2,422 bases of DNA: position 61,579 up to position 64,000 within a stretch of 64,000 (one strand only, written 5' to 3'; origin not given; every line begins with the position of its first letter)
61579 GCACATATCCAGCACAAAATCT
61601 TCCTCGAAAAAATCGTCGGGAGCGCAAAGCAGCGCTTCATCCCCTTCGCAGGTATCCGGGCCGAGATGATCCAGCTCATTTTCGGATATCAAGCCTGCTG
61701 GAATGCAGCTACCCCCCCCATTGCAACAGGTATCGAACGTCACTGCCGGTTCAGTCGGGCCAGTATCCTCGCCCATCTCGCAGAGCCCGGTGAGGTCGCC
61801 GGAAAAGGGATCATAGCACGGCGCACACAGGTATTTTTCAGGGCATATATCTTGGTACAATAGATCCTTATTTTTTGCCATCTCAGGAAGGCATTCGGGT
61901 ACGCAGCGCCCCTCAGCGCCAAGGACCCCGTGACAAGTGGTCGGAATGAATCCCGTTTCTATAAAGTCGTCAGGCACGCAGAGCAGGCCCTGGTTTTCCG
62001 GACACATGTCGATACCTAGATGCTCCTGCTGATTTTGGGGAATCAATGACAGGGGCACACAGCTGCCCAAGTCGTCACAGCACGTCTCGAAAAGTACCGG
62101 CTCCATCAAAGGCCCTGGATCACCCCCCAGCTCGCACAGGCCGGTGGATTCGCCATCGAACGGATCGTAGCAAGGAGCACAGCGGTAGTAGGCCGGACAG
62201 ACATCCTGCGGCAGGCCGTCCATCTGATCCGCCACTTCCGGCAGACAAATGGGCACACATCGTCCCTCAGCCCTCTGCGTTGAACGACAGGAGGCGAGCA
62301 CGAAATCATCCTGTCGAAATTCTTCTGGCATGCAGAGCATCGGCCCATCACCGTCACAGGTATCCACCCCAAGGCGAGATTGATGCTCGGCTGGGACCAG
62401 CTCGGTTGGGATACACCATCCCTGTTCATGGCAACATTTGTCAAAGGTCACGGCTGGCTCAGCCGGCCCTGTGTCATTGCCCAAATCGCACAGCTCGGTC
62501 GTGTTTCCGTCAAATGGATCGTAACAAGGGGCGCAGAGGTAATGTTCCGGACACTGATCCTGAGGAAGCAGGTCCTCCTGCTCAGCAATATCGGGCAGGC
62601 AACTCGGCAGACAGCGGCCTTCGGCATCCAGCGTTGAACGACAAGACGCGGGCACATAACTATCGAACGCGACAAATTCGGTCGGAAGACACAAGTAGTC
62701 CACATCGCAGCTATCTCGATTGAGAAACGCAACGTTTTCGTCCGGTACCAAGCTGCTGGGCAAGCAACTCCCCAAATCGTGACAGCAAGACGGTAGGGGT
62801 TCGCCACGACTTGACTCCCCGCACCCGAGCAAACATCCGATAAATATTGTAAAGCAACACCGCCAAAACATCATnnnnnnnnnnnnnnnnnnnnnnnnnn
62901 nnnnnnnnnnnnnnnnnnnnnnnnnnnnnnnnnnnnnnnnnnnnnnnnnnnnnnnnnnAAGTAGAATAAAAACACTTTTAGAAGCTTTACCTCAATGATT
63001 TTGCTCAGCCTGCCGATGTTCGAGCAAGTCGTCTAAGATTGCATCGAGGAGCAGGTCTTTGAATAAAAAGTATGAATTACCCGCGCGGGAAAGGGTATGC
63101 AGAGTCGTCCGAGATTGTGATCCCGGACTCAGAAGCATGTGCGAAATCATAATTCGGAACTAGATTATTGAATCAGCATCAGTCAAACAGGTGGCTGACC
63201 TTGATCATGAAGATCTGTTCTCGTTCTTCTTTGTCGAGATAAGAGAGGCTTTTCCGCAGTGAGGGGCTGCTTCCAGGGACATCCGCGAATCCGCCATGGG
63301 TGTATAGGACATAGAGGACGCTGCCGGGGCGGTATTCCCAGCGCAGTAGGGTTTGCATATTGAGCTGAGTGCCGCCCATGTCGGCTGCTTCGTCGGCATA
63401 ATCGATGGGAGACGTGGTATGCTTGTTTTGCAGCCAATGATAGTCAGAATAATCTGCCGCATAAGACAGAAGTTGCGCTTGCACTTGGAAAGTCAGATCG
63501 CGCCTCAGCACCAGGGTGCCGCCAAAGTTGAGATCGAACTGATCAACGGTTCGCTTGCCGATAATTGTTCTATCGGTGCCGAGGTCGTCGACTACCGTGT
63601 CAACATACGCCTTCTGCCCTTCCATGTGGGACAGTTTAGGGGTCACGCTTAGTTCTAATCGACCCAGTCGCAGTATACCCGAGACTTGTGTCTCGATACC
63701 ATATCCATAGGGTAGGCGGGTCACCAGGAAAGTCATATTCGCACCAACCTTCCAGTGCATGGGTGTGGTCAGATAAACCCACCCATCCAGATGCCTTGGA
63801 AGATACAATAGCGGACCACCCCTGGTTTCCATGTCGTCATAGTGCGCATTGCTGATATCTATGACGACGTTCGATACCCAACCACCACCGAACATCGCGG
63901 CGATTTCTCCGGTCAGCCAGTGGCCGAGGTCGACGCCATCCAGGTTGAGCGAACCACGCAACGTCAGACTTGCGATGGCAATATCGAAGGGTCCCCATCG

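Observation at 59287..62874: ~1200-aa lipoprotein built from ten 12-cysteine repeats in an alternating A/B pattern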

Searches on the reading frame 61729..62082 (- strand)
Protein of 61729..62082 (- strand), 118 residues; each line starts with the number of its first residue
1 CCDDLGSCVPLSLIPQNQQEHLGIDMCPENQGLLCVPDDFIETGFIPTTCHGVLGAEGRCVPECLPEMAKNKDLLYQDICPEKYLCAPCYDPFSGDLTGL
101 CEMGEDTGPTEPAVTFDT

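Call 15: search_solved_structures(query=A1, max_evalue=10, show_alignments=2)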
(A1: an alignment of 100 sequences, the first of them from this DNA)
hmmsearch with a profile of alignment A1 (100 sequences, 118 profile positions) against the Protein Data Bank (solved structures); distinct sequences matched with E-value up to 10: 0.

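Call 22: predict_structure(alignment_id=A1)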
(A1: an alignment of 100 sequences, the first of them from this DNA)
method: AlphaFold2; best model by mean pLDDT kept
length: 118 residues; sequences in the alignment: 100
mean_pLDDT: 93.3   pTM: 0.84
mean pLDDT of the five models: 93.3, 92.4, 92.0, 91.7, 91.1
residues with pLDDT >= 90: 105; 70-90: 13; 50-70: 0; < 50: 0
segments of 3 or more residues with pLDDT < 50: none
pLDDT, mean of each block of 10 residues (from residue 1): 95 93 84 94 94 95 94 94 97 94 94 92
secondary structure, 60 per line:
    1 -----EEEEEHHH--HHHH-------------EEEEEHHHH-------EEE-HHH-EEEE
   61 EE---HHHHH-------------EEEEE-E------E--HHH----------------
elements in order: E6-10 H16-19 E33-37 H38-41 E49-51 E57-62 H66-70 E84-88

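Call 25: fold_search(model_id=the predicted structure, library=pdb)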
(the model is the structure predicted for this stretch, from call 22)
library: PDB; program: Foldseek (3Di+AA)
matches with E <= 10: 8; with E <= 0.001: 0
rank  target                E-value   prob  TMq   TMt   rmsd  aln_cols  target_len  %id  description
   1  1lr7                  4.5e+00  0.03  0.21  0.29   7.6        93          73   18  Crystal structure of Fs1, the heparin-binding domain of follistatin, complexed with the heparin analogue sucrose octasul (released 2003-07-29)
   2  1z7k_B                5.2e+00  0.02  0.18  0.27   9.7        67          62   10  Crystal Structure of Trypsin- Ovomucoid turkey egg white inhibitor complex (released 2005-04-05)
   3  8j0s_C                7.1e+00  0.00  0.10  0.05  12.6       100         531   10  Cryo-EM structure of Mycobacterium tuberculosis ATP synthase in complex with bedaquiline(BDQ) (released 2024-05-22)
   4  9o19_B                7.5e+00  0.00  0.12  0.05  15.2       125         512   12  Pseudomonas aeruginosa ATPase State1 (released 2025-12-10)
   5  7y5a_B                8.0e+00  0.00  0.09  0.05  11.8        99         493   11  Cryo-EM structure of the Mycolicibacterium smegmatis F1-ATPase (released 2022-11-23)
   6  2ikd_MODEL_1_A        9.7e+00  0.04  0.23  0.43   6.5        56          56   12  Solution Structure of the first Clip domain in PAP2 (released 2007-10-16)
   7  2xxl_A                9.7e+00  0.04  0.20  0.08   5.6        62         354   14  Crystal structure of drosophila Grass clip serine protease of Toll pathway (released 2011-02-09)
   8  9hbk_B                9.7e+00  0.01  0.17  0.10   9.4        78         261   10  Structure of A16/G9 in complex with A56/K2 (vaccinia virus) (released 2025-09-03)

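Call 27: search_protein_representatives(alignment_id=A1)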
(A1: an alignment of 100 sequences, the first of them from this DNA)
Query: 100 sequences, 118 profile positions. Proteins with E-value up to 0.001 (for the whole library): 759; up to 1e-10: 594; up to 1e-30: 296. The best 150 are listed.
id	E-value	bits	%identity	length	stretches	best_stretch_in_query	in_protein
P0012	0.0e+00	1030.0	-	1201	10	1-109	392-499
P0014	0.0e+00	993.8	-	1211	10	1-117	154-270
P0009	9.2e-292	964.4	-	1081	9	1-117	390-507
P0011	1.2e-256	851.1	-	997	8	1-117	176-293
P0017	7.6e-254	842.1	-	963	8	1-117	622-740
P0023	8.7e-251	832.2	-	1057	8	1-117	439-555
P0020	1.4e-232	773.5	-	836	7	1-115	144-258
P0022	5.9e-223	742.4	-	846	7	1-117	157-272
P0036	9.6e-222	738.5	-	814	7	1-117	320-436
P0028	4.9e-219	729.8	-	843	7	1-117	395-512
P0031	1.3e-214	715.5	-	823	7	1-117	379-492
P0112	6.4e-212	706.8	-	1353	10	4-115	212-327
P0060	7.6e-204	680.8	-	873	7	1-117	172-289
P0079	2.1e-202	676.1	-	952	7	1-117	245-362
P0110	2.6e-194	650.1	-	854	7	1-116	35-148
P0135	3.3e-124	423.9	-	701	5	1-114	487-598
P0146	1.3e-97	338.1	-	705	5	4-116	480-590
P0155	1.6e-85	299.1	-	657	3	1-116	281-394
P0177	4.7e-68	242.8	-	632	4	6-115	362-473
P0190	3.5e-62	223.9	-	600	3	4-113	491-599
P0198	5.6e-59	213.5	-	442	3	2-117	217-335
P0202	1.3e-58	212.4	-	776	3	4-117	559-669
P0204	3.6e-58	210.9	-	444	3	1-117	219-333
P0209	1.0e-56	206.2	-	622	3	6-114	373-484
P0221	3.6e-53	194.8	-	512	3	2-109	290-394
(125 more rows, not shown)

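Call 29: search_protein_families(library=pfam, proteins=[P0198, P0204, P0155, P0202, P0190, P0135, P0146, P0177, P0209, P0221], max_evalue=0.01)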
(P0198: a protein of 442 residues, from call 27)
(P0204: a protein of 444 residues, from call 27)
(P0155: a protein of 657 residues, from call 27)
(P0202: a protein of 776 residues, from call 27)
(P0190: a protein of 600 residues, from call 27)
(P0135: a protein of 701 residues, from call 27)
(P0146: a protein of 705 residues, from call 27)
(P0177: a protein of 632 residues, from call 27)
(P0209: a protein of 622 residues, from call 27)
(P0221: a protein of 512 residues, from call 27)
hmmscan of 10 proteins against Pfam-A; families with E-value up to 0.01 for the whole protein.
P0198 (442 aa): 0 families

P0204 (444 aa): 0 families

P0155 (657 aa): 0 families

P0202 (776 aa): 2 families
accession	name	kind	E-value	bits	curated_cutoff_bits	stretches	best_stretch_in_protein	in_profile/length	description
PF04116.19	FA_hydroxylase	-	5e-27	95.4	31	1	82-215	1-132/132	Fatty acid hydroxylase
PF24858.1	AGMP_C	-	0.0002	21.8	28.3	1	296-364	1-69/88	Alkylglycerol monooxygenase C-terminal domain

P0190 (600 aa): 0 families

P0135 (701 aa): 0 families

P0146 (705 aa): 0 families

P0177 (632 aa): 0 families

P0209 (622 aa): 0 families

P0221 (512 aa): 0 families

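Call 32: fold_search(model_id=the predicted structure, library=viral)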
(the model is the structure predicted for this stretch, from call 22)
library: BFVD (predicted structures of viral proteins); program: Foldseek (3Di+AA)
matches with E <= 10: 17; with E <= 0.001: 0
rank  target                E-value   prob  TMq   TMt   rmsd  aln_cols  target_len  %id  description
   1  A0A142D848            2.1e+00  0.01  0.16  0.04  11.7        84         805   11  Maturation (Fragment) [Leviviridae sp.]
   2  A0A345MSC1            4.5e+00  0.01  0.15  0.07  12.8        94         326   16  (no name in the UniProt tables at hand)
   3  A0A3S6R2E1            5.8e+00  0.01  0.11  0.18  10.0        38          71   24  (no name in the UniProt tables at hand)
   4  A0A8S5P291            6.2e+00  0.02  0.21  0.14   7.7        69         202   10  Uncharacterized protein [Myoviridae sp. ctLnO19]
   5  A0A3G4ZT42            6.2e+00  0.01  0.13  0.04   8.2        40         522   15  Uncharacterized protein [Edafosvirus sp.]
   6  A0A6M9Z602            6.6e+00  0.01  0.12  0.19   8.5        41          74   12  (no name in the UniProt tables at hand)
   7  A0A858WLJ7            6.6e+00  0.01  0.12  0.14  10.3        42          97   21  Uncharacterized protein [Xanthomonas phage FoX4]
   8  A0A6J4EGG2            6.6e+00  0.01  0.14  0.13  10.8        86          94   12  (no name in the UniProt tables at hand)
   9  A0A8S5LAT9            7.1e+00  0.01  0.14  0.11  11.3        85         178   14  Uncharacterized protein [Podoviridae sp. ctBev14]
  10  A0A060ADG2            8.0e+00  0.01  0.14  0.12   8.9        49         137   16  (no name in the UniProt tables at hand)
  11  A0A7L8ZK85            8.5e+00  0.00  0.12  0.09  17.7       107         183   17  (no name in the UniProt tables at hand)
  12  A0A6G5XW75            9.1e+00  0.01  0.14  0.11  11.4        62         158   14  (no name in the UniProt tables at hand)
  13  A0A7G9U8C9            9.1e+00  0.01  0.13  0.16  13.0        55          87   14  Occlusion-derived virus envelope protein [Spilarctia obliqua nucleopolyhedrovirus]
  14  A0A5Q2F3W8            9.1e+00  0.01  0.14  0.16  12.0        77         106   16  Uncharacterized protein [Gordonia phage Sixama]
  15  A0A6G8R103            9.7e+00  0.02  0.12  0.20   5.2        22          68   23  (no name in the UniProt tables at hand)
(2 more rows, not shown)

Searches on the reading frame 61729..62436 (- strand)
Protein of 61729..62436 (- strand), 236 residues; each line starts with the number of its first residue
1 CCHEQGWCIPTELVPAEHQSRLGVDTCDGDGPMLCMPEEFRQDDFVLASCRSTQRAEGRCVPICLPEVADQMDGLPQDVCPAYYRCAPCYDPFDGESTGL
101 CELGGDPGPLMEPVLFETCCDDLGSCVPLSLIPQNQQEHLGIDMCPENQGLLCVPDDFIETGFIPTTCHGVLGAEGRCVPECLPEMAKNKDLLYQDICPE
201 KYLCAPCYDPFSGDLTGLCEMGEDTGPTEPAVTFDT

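Call 63: predict_structure(alignment_id=A3)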
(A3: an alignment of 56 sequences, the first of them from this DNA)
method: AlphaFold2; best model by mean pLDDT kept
length: 236 residues; sequences in the alignment: 56
mean_pLDDT: 93.5   pTM: 0.83
mean pLDDT of the five models: 93.5, 92.8, 92.7, 92.7, 91.5
residues with pLDDT >= 90: 199; 70-90: 37; 50-70: 0; < 50: 0
segments of 3 or more residues with pLDDT < 50: none
pLDDT, mean of each block of 10 residues (from residue 1): 94 92 85 94 94 97 94 95 97 96 96 96 94 89 85 92 94 96 91 95 96 93 94 94
secondary structure, 60 per line:
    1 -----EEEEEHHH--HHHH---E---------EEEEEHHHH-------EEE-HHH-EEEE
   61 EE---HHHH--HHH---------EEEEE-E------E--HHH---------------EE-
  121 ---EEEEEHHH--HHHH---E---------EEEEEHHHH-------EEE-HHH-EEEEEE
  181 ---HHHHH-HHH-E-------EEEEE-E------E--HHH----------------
elements in order: E6-10 H16-19 E33-37 H38-41 E49-51 E57-62 H66-69 E84-88 E124-128 H134-137 E151-155 H156-159 E167-169 E175-180 H184-188 E202-206

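Call 69: fold_search(model_id=the predicted structure, library=pdb)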
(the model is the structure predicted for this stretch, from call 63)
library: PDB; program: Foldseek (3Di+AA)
matches with E <= 10: 8; with E <= 0.001: 0
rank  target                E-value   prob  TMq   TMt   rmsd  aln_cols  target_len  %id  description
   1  9a5r_A                3.3e+00  0.01  0.10  0.08  15.1       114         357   12  Integrative model of YTOP-YSDC by crosslinking MS and deep learning (released 2024-09-18)
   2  2xxl_A                4.5e+00  0.00  0.10  0.09  19.5       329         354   12  Crystal structure of drosophila Grass clip serine protease of Toll pathway (released 2011-02-09)
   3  5jhw_D                6.9e+00  0.01  0.14  0.12  14.6       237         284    9  Crystal Structure of the GDF11:Follistatin 288 complex (released 2017-03-22)
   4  1lr7                  8.2e+00  0.01  0.12  0.25   9.0        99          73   21  Crystal structure of Fs1, the heparin-binding domain of follistatin, complexed with the heparin analogue sucrose octasul (released 2003-07-29)
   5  2ikd_MODEL_1_A        8.8e+00  0.07  0.14  0.47   3.8        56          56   12  Solution Structure of the first Clip domain in PAP2 (released 2007-10-16)
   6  7fd8_A                8.8e+00  0.00  0.11  0.05  16.8       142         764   13  Thermostabilised full length human mGluR5-5M bound with L-quisqualic acid (released 2021-09-08)
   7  5jhw_C                9.9e+00  0.01  0.13  0.12  13.3       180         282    8  Crystal Structure of the GDF11:Follistatin 288 complex (released 2017-03-22)
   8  5mdx_B                9.9e+00  0.00  0.09  0.06  14.4       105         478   12  Cryo-EM structure of the PSII supercomplex from Arabidopsis thaliana (released 2017-06-21)

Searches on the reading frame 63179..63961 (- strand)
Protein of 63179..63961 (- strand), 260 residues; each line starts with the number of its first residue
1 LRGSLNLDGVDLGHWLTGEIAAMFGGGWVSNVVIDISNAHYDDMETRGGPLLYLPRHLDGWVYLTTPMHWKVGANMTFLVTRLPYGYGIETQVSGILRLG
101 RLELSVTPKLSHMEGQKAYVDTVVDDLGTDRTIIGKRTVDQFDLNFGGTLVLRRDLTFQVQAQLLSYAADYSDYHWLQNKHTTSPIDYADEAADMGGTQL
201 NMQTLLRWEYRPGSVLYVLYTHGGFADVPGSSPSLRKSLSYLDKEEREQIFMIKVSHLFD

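Call 10: search_protein_families(library=pfam, proteins=[window:63179-63961:-], max_evalue=0.001)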
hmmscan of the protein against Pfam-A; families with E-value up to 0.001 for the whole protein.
window:63179-63961:- (260 aa): 1 family
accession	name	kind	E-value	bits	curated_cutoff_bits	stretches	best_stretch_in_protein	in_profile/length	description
PF19313.5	DUF5916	-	6.9e-12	45.3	22.6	1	40-260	345-564/572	Domain of unknown function (DUF5916)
